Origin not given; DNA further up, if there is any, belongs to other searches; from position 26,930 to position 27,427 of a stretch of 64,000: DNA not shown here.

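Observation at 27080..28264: A PstS paralog that ends in a dockerin module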

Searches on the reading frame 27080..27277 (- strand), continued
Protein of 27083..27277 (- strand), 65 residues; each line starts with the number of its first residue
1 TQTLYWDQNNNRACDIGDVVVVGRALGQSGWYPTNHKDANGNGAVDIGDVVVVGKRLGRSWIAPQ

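Call 87: list_cluster_members(proteins=[P0171, P0199, P0217, P0178, P0210, P0220, P0205, P0140, P0002, P0003])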
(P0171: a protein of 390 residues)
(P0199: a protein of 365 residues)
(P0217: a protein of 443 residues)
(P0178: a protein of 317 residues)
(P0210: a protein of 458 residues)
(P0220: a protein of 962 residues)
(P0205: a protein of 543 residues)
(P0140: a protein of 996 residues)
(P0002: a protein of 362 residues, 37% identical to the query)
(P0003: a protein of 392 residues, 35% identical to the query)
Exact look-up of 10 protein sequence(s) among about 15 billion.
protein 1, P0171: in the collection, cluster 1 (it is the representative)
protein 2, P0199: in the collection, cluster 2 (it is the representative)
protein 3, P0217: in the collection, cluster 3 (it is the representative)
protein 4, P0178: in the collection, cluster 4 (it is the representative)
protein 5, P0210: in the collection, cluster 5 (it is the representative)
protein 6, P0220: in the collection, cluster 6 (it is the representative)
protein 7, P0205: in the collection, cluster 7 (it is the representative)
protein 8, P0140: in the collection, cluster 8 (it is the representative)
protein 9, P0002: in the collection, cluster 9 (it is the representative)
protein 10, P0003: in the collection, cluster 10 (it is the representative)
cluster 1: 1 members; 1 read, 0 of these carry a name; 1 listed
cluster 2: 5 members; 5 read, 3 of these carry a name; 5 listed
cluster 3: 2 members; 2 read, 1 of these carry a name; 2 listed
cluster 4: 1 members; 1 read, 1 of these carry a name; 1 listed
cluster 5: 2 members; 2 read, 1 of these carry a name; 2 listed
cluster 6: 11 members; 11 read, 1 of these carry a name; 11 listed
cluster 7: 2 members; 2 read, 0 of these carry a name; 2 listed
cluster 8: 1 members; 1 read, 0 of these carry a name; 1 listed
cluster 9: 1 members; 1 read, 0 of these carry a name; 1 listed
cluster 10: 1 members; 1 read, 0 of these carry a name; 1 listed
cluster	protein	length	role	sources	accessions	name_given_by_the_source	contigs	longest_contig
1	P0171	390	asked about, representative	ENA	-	-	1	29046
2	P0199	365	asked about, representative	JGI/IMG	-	phosphate transport system substrate-binding protein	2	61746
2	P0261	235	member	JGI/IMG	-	phosphate transport system substrate-binding protein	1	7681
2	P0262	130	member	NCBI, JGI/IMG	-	hypothetical protein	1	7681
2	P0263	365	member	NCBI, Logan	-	-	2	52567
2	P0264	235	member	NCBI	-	-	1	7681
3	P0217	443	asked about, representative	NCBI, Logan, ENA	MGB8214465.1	MAG: substrate-binding domain-containing protein [Anaerolineales bacterium]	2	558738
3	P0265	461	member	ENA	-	-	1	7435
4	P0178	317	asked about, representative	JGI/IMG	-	ABC-type phosphate transport system substrate-binding protein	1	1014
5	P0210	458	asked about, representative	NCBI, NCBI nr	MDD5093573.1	MAG: metallophosphoesterase [Dehalococcoidia bacterium] | metallophosphoesterase [Dehalococcoidia bacterium]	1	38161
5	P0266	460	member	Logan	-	-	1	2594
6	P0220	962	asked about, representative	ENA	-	-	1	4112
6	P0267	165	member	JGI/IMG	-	hypothetical protein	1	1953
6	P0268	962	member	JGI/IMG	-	-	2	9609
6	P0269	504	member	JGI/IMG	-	-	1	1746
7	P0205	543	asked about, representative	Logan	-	-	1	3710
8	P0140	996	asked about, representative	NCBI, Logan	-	-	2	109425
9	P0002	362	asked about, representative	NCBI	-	-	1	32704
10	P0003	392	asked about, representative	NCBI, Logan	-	-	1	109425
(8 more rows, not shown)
